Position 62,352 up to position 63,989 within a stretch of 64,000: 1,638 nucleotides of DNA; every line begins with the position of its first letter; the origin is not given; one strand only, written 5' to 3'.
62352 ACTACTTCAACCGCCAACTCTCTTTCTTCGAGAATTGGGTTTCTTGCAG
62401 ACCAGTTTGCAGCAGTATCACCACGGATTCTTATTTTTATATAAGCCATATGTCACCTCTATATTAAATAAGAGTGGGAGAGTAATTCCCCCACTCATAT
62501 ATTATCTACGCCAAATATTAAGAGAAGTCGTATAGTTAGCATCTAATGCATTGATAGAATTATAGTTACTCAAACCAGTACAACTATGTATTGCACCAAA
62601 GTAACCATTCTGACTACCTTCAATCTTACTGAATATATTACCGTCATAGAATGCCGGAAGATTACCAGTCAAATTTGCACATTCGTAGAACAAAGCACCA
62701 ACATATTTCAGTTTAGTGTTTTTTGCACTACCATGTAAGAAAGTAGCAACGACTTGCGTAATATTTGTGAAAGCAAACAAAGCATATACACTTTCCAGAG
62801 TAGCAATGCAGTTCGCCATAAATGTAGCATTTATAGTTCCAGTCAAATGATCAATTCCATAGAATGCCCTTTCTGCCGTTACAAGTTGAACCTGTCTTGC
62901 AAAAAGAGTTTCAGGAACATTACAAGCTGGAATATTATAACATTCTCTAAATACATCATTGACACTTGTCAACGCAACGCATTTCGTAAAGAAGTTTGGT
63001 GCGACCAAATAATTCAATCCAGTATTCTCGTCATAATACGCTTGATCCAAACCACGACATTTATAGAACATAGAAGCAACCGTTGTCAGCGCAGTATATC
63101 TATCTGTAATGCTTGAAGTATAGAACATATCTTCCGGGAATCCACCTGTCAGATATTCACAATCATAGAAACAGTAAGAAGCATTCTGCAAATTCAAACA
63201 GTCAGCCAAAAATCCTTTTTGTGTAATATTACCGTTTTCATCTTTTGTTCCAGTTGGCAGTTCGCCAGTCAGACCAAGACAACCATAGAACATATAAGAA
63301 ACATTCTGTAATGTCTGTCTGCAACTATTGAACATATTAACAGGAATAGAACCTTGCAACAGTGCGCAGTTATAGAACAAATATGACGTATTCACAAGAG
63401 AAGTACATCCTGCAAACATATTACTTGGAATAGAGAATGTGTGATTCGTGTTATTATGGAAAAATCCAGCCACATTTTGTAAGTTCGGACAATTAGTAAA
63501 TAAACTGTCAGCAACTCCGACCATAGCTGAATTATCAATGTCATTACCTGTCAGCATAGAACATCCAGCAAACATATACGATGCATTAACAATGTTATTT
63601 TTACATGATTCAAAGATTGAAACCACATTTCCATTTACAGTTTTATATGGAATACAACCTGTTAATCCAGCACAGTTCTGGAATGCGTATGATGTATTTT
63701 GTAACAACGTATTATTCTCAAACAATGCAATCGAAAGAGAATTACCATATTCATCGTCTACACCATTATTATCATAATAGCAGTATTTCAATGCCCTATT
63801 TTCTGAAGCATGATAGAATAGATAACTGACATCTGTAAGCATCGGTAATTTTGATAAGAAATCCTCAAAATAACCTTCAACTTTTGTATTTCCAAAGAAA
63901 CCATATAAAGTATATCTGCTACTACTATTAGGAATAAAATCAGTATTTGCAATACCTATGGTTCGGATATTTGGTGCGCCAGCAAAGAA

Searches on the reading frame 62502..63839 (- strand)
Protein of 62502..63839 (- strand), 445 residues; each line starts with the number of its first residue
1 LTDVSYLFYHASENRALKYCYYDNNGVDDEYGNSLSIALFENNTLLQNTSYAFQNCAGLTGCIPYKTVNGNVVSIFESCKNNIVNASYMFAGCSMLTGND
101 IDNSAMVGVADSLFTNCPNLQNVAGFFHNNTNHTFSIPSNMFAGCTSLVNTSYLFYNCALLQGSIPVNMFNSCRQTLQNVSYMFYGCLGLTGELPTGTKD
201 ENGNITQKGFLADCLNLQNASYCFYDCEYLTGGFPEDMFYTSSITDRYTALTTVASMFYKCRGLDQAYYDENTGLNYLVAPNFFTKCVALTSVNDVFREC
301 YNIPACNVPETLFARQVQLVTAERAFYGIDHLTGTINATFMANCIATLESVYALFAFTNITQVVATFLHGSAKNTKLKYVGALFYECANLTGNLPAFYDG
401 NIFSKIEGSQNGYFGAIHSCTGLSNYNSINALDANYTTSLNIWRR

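Call 67: search_protein_families(library=phrogs, proteins=[window:62502-63839:-], max_evalue=0.00001)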
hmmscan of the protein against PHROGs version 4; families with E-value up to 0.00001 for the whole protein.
window:62502-63839:- (445 aa): 1 family
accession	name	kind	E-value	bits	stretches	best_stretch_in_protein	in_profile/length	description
phrog_9915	-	unknown function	2.7e-34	118.8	2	38-366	1401-1668/1813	-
